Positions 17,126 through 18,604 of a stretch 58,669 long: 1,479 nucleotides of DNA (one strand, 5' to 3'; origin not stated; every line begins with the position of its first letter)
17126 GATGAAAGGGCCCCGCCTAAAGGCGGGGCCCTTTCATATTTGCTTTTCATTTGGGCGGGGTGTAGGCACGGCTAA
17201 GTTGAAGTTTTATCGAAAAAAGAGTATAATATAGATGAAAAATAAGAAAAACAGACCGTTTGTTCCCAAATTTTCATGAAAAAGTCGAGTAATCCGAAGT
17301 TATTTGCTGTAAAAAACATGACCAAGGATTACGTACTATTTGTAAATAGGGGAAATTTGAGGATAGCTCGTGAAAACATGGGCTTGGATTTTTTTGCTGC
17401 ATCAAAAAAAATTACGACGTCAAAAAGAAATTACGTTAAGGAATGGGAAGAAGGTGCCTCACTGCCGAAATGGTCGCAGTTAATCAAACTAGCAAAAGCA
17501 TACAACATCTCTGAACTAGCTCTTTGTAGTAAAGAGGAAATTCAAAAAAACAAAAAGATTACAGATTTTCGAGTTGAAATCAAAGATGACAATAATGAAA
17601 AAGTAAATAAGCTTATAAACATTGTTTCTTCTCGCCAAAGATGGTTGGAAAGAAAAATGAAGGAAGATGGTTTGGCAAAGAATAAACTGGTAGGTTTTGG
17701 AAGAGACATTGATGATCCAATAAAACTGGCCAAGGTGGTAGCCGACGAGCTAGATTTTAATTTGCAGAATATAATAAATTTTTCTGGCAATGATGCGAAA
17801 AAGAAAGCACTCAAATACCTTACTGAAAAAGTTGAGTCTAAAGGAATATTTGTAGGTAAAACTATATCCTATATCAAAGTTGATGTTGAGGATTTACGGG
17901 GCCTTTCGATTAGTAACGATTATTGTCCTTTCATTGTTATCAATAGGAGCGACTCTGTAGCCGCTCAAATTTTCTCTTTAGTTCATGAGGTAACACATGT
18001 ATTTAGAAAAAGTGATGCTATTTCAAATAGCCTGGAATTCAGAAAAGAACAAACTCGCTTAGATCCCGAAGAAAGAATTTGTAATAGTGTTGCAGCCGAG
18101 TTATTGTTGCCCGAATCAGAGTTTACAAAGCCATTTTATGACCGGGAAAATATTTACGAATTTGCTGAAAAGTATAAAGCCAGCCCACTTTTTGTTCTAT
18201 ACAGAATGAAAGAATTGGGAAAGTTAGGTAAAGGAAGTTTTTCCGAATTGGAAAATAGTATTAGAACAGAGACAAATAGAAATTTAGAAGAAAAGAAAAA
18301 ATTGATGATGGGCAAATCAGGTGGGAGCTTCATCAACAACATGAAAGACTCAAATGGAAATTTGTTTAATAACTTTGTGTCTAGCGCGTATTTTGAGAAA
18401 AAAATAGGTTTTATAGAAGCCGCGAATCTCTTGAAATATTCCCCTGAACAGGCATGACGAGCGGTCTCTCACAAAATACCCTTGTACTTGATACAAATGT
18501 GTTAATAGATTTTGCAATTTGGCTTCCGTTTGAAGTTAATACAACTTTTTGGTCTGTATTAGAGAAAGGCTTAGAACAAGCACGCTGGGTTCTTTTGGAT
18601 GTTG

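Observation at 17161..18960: AT-rich 1.8-kb islet encoding coupled HTH-ImmA/IrrE metallopeptidase and DUF4411 PIN-like protein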

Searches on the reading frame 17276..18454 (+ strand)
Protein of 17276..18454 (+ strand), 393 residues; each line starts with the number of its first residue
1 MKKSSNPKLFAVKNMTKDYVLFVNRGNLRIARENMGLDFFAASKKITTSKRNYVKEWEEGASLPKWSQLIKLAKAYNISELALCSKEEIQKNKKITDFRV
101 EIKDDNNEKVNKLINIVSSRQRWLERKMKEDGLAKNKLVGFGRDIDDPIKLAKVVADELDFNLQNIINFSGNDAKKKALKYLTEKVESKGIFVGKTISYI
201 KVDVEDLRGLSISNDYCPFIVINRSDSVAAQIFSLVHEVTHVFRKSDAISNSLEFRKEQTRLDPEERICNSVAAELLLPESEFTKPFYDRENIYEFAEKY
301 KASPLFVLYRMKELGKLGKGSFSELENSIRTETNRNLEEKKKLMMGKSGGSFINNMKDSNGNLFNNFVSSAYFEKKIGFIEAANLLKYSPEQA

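Call 4: search_protein_families(library=pfam, proteins=[window:17276-18454:+], max_evalue=1)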
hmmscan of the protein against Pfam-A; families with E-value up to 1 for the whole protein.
window:17276-18454:+ (393 aa): 5 families
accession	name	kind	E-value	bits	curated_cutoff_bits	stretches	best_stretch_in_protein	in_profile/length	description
PF06114.19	Peptidase_M78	-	6.8e-16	58.6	22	1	196-312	7-123/123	IrrE N-terminal-like domain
PF12844.13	HTH_19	-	0.017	15.4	30.2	1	28-86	4-61/64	Helix-turn-helix domain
PF13560.12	HTH_31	-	0.02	15.6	27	1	28-79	6-57/64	Helix-turn-helix domain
PF01381.28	HTH_3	-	0.021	15.3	23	1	49-80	21-52/55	Helix-turn-helix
PF22633.2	F5_F8_type_C_2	-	0.16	13.1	27.8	1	57-108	12-61/91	NedA-like, galactose-binding domain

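Call 5: search_protein_families(library=padloc, proteins=[window:17276-18454:+], max_evalue=1)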
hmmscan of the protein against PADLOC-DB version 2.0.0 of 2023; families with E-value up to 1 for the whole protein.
window:17276-18454:+ (393 aa): 14 families
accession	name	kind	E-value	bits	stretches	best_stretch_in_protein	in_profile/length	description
PDLC03954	RmrA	-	2.3e-16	57.7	1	25-332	12-308/380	-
PDLC03943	RmrA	-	4e-12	43.9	1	25-331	4-289/370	-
PDLC03949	RmrA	-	3.8e-11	40.5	2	177-339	139-290/363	-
PDLC04141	capP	-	8.4e-11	39.8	1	196-315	32-154/242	capP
PDLC03948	RmrA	-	3.9e-10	37.2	2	179-329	157-304/397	-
PDLC03947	RmrA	-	9.8e-10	35.8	1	27-335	15-311/383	-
PDLC03945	RmrA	-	1.2e-09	35.8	1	44-292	23-265/394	-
PDLC03951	RmrA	-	2.7e-07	27.9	2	27-104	12-87/400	-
PDLC03982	PD-Lambda-2_B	-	1.4e-06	25.9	1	224-335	283-393/402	-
PDLC03946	RmrA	-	3.6e-05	20.7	1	184-318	147-271/357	-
PDLC04776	PDC-M69B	-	4.1e-05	21.4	1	202-282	52-133/272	-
PDLC03950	RmrA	-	0.00011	19.3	1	183-284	152-245/369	-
PDLC02926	HTH_VI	-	0.00065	17.9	1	28-106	6-84/92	-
PDLC03956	RmrA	-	0.0065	13.6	1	31-80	16-65/399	-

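Call 6: search_protein_families(library=ncbifam, proteins=[window:17276-18454:+], max_evalue=1)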
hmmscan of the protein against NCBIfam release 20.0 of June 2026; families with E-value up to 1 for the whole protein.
window:17276-18454:+ (393 aa): 3 families
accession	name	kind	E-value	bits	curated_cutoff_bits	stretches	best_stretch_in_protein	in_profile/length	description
NF052239.1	antitox_spr1629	equivalog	5e-09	35.7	335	1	45-317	24-296/377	spr1629 family repressor/antitoxin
NF041951.1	phage_RstR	subfamily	7e-06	26.3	80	1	30-109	9-91/108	RstR family transcriptional repressor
NF007257.0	PRK09706.1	subfamily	0.0072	16.1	101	1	28-129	10-112/135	transcriptional repressor DicA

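Call 15: find_homologous_proteins(query=window:17276-18454:+)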
Query window:17276-18454:+ (393 aa): 263 proteins with E <= 0.001 among 6934 candidates; the best 120 are listed.
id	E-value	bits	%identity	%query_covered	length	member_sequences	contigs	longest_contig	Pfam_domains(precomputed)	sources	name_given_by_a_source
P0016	1.1e-242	822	100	96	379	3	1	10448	PF06114.20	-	-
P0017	1.9e-132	460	57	95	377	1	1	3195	PF01381.29,PF06114.20,PF13560.13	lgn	-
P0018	1.5e-128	447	55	95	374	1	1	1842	PF06114.20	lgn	-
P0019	9.2e-127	441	55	95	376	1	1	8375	PF06114.20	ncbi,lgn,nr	ncbi:MAG: XRE family transcriptional regulator [Candidatus Zambryskibacteria bacterium]|nr:XRE famil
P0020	9.9e-127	441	54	95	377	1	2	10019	PF06114.20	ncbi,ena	-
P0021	1.2e-126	441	55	94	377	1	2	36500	PF06114.20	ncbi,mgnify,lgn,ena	mgnify:CR=1 FL=1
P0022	2.2e-126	440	55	95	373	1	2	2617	PF06114.20,PF13560.13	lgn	-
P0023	2.3e-126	440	54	95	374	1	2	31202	PF06114.20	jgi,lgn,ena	jgi:Zn-dependent peptidase ImmA (M78 family)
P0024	5.4e-126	439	56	94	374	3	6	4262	PF06114.20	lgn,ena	-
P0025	6.1e-126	438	55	95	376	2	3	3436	PF06114.20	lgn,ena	-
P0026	1.0e-125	438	55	95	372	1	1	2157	PF06114.20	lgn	-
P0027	1.4e-125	437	56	95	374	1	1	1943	PF06114.20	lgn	-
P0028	3.5e-125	436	54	95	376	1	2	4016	PF06114.20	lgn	-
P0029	5.0e-125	435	55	94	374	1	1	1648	PF06114.20,PF13560.13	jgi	-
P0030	5.2e-125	435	55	94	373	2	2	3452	PF06114.20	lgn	-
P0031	7.7e-125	435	53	95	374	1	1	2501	PF12844.14,PF06114.20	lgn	-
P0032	8.1e-125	435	54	95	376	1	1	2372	PF06114.20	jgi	jgi:Zn-dependent peptidase ImmA (M78 family)/transcriptional regulator with XRE-family HTH domain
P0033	1.2e-124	434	53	94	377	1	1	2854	PF01381.29,PF06114.20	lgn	-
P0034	1.3e-124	434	55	94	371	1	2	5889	PF06114.20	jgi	jgi:Zn-dependent peptidase ImmA (M78 family)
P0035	2.3e-124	433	55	95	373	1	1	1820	PF06114.20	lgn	-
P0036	2.4e-124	433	55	94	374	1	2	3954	PF06114.20,PF13560.13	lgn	-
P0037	2.5e-124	433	56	94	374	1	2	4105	PF06114.20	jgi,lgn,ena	-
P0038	2.6e-124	433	55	94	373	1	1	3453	PF06114.20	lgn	-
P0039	3.5e-124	433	55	94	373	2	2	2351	PF06114.20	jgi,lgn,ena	-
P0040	4.2e-124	432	55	95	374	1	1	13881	PF06114.20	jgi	jgi:Zn-dependent peptidase ImmA (M78 family)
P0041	4.4e-124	432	55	94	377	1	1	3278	PF06114.20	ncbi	-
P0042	1.7e-123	430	53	95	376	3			PF06114.20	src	-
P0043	2.1e-123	430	55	95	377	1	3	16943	PF06114.20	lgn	-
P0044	5.6e-123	429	53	95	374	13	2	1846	PF06114.20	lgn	-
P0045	1.3e-122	428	54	95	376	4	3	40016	PF06114.20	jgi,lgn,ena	jgi:Zn-dependent peptidase ImmA (M78 family)/DNA-binding XRE family transcriptional regulator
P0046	1.4e-122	427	53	94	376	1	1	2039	PF06114.20,PF13560.13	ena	-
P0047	2.2e-122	427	55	95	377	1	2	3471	PF06114.20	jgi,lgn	jgi:Zn-dependent peptidase ImmA (M78 family)/transcriptional regulator with XRE-family HTH domain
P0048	2.7e-122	426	53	95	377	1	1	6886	PF06114.20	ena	-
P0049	2.9e-122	426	54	94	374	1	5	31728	PF06114.20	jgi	jgi:Zn-dependent peptidase ImmA (M78 family)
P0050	3.0e-122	426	54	95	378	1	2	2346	PF06114.20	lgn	-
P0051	3.1e-122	426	55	95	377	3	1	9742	PF06114.20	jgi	jgi:Zn-dependent peptidase ImmA (M78 family)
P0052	3.5e-122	426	55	94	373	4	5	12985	PF06114.20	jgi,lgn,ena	-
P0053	4.7e-122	426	52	95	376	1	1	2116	PF06114.20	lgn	-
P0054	5.1e-122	426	55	95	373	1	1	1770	PF06114.20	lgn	-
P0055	5.8e-122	425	53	94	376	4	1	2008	PF06114.20,PF13560.13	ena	-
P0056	1.2e-121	424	53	95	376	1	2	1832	PF06114.20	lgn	-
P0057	1.9e-121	424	52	95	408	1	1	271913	PF06114.20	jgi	-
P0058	1.9e-121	424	54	94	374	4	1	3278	PF06114.20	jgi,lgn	-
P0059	1.9e-121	424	54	95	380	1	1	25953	PF06114.20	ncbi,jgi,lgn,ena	-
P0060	2.2e-121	423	54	95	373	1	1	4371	PF01381.29,PF06114.20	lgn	-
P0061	2.6e-121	423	52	95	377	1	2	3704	PF06114.20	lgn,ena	-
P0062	3.2e-121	423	55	94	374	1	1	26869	PF06114.20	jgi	-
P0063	3.3e-121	423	54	94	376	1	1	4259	PF06114.20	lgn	-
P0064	4.0e-121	423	53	94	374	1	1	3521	PF06114.20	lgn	-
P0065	4.9e-121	422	53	95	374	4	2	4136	PF06114.20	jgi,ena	-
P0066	5.9e-121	422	56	95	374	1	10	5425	PF06114.20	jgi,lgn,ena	-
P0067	8.0e-121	422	54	94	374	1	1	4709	PF06114.20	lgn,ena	-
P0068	1.0e-120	421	52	94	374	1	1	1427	PF01381.29,PF06114.20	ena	-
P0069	1.1e-120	421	54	95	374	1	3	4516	PF06114.20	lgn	-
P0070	1.3e-120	421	53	95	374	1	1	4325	PF06114.20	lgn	-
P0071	1.3e-120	421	53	98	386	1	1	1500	PF06114.20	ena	-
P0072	1.6e-120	421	54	95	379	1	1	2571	PF06114.20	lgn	-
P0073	2.1e-120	420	52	94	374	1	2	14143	PF06114.20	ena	-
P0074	2.4e-120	420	51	97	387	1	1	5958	PF06114.20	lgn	-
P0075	2.6e-120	420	52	97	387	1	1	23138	PF06114.20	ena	-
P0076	2.7e-120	420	54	94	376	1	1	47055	PF06114.20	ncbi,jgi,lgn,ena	ncbi:MAG: ImmA/IrrE family metallo-endopeptidase [Candidatus Buchananbacteria bacterium]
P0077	2.8e-120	420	53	94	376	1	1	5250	PF06114.20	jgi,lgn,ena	-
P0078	4.8e-120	419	54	94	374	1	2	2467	PF06114.20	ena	-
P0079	5.1e-120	419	55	95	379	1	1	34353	PF06114.20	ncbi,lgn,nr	ncbi:MAG: ImmA/IrrE family metallo-endopeptidase [bacterium]|nr:ImmA/IrrE family metallo-endopeptida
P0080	5.9e-120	419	53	95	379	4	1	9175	PF06114.20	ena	-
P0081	6.0e-120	419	54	94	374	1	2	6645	PF06114.20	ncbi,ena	-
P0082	7.2e-120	418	54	95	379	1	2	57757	PF06114.20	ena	-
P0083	8.0e-120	418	53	95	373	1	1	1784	PF06114.20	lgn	-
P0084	1.1e-119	418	52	95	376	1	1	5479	PF06114.20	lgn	-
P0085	1.1e-119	418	52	95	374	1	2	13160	PF06114.20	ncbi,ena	-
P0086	2.1e-119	417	53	95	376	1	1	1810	PF06114.20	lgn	-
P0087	2.2e-119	417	53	94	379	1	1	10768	PF06114.20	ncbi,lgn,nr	ncbi:MAG: ImmA/IrrE family metallo-endopeptidase [Candidatus Doudnabacteria bacterium]|nr:ImmA/IrrE 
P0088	2.8e-119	416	56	94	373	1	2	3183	PF06114.20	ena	-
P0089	3.0e-119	416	54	95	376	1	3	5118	PF06114.20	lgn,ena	-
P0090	3.0e-119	416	53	95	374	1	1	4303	PF01381.29,PF06114.20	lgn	-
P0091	3.1e-119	416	52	96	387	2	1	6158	PF06114.20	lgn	-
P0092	4.6e-119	416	53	95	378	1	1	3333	PF06114.20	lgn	-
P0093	5.0e-119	416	55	91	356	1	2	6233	PF06114.20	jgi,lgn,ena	-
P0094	5.5e-119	416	51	94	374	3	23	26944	PF06114.20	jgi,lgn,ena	-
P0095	5.8e-119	415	52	95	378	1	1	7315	PF06114.20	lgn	-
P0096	6.0e-119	415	53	95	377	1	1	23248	PF06114.20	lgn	-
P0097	6.8e-119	415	52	95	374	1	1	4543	PF06114.20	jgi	jgi:Zn-dependent peptidase ImmA (M78 family)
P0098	7.6e-119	415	52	95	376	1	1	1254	PF06114.20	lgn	-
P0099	7.8e-119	415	54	94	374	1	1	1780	PF06114.20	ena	-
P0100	8.2e-119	415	54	94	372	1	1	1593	PF06114.20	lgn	-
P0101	9.4e-119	415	55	94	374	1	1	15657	PF06114.20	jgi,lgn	jgi:Zn-dependent peptidase ImmA (M78 family)/transcriptional regulator with XRE-family HTH domain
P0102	9.5e-119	415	54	91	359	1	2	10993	PF06114.20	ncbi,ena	-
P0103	1.3e-118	414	51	95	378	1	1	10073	PF06114.20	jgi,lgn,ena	-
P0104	1.3e-118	414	51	95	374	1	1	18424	PF01381.29,PF06114.20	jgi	jgi:Zn-dependent peptidase ImmA (M78 family)/transcriptional regulator with XRE-family HTH domain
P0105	1.5e-118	414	53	95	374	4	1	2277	PF06114.20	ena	-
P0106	1.8e-118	414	52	95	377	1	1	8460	PF06114.20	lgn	-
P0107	4.3e-118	413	52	93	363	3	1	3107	PF06114.20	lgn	-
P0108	4.5e-118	413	53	95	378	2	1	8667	PF06114.20,PF13560.13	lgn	-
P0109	5.4e-118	412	52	96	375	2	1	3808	PF06114.20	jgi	jgi:Zn-dependent peptidase ImmA (M78 family)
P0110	6.9e-118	412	52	95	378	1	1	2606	PF06114.20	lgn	-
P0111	1.0e-117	411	54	95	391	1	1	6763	PF06114.20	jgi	jgi:Zn-dependent peptidase ImmA (M78 family)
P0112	1.2e-117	411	54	91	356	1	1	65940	PF06114.20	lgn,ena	-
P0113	1.6e-117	411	51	95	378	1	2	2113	PF06114.20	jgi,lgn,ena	-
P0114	1.6e-117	411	52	94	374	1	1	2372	PF06114.20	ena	-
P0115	1.7e-117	411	52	95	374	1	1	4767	PF06114.20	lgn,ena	-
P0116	2.0e-117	410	52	95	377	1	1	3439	PF06114.20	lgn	-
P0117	2.4e-117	410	52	95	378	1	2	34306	PF06114.20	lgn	-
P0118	2.7e-117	410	51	95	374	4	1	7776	PF06114.20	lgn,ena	-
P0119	3.3e-117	410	52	95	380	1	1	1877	PF06114.20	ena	-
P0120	3.4e-117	410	52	95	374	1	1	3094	PF06114.20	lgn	-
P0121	4.1e-117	409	51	95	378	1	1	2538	PF06114.20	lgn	-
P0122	4.4e-117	409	53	95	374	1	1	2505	PF06114.20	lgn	-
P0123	4.7e-117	409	52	95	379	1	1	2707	PF06114.20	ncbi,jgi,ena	jgi:Zn-dependent peptidase ImmA (M78 family)/DNA-binding XRE family transcriptional regulator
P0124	5.6e-117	409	52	95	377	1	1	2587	PF06114.20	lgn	-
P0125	1.0e-116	408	53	94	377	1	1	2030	PF06114.20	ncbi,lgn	-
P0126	2.4e-116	407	51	97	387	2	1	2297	PF06114.20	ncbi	-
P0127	3.3e-116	406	54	91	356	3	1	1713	PF06114.20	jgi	jgi:Zn-dependent peptidase ImmA (M78 family)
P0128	3.9e-116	406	53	95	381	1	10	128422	PF06114.20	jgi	jgi:Zn-dependent peptidase ImmA (M78 family)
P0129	4.1e-116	406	51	95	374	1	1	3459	PF06114.20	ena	-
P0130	4.6e-116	406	52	95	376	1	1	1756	PF06114.20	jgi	-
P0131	7.9e-116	405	51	96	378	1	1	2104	PF06114.20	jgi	jgi:Zn-dependent peptidase ImmA (M78 family)/transcriptional regulator with XRE-family HTH domain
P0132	1.0e-115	405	52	95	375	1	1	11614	PF06114.20,PF13560.13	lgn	-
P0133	1.6e-115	404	51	95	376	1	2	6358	PF06114.20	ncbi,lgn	-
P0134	2.2e-115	404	52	94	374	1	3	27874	PF06114.20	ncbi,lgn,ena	-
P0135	2.3e-115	404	51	95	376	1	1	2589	PF06114.20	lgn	-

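Call 21: find_related_loci(query=A2, collection=genome_contigs, flank=4000)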
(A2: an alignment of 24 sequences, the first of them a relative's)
Query A2 (379 aa) in genome_contigs; peptide patterns used: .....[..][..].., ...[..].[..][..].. (x = any residue, [..] = any of these).
57 stretches matched a pattern; 41 encode a relative of the query (tblastn E <= 1e-3); 41 distinct loci.
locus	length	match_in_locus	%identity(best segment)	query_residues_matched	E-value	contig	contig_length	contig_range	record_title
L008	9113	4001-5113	55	9-379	4e-136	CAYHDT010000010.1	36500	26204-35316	MAG TPA_asm: uncultured Candidatus Saccharibacteria bacterium isolate ERP119705_co10_179 genome assembly, contig: NODE_9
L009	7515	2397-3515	54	6-378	7e-136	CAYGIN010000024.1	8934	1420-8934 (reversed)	MAG TPA_asm: uncultured Candidatus Saccharibacteria bacterium isolate ERP113451_co1_187 genome assembly, contig: NODE_98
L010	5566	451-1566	55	5-378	8e-135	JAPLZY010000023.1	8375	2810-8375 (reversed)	MAG: Candidatus Zambryskiibacteriota bacterium isolate LacPavin_0818_WC40_MAG_41_17 LacPavin_0818_WC40_scaffold_386544,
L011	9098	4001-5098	56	9-377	3e-133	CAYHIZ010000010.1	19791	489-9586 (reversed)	MAG TPA_asm: uncultured Candidatus Saccharibacteria bacterium isolate ERP119705_co13_459 genome assembly, contig: NODE_3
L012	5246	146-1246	55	9-378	5e-132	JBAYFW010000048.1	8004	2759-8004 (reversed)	MAG: Candidatus Paceibacterota bacterium isolate SO_2016_GW1_110 scaffold17037_OW334_2016, whole genome shotgun sequence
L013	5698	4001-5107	53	6-377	8e-132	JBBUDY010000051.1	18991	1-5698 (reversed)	MAG: Patescibacteria group bacterium isolate H32-bin018_1 H32_bin018_1_000000000051, whole genome shotgun sequence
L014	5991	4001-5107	53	6-377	3e-131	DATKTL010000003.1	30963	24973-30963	MAG TPA_asm: Candidatus Paceibacterota bacterium isolate SMAG_U14080 k141_2236338, whole genome shotgun sequence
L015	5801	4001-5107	53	6-377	9e-130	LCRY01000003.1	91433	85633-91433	MAG: Parcubacteria group bacterium GW2011_GWA1_56_13 UY93_C0003, whole genome shotgun sequence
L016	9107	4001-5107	52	6-377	9e-129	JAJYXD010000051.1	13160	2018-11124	MAG: bacterium isolate FK3.bin18 NODE_9508_length_13160_cov_0.897721, whole genome shotgun sequence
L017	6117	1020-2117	54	9-377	2e-127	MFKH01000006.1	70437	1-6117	MAG: Candidatus Jorgensenbacteria bacterium GWA1_54_12 gwa1_scaffold_179, whole genome shotgun sequence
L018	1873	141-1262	53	3-378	2e-135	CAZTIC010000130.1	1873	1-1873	MAG TPA_asm: uncultured Gammaproteobacteria bacterium isolate SRP191223_co1_14 genome assembly, contig: NODE_116990_leng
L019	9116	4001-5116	55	6-377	5e-126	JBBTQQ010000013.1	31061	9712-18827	MAG: Patescibacteria group bacterium isolate H41-bin257_1 H41_bin257_1_000000000013, whole genome shotgun sequence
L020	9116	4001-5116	52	5-378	8e-125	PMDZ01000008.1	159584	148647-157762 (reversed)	MAG: Candidatus Nomurabacteria bacterium isolate fen_1328 73.20120700_E2X.147_contig_63305, whole genome shotgun sequenc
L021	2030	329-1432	53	6-375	1e-132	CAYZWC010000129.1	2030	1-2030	MAG TPA_asm: uncultured Gammaproteobacteria bacterium isolate SRP141376_co1_229 genome assembly, contig: NODE_80051_leng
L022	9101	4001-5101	54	6-375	2e-124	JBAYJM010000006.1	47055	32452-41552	MAG: Candidatus Buchananbacteria bacterium isolate SO_2016_GW1_56 scaffold01447_OW334_2016, whole genome shotgun sequenc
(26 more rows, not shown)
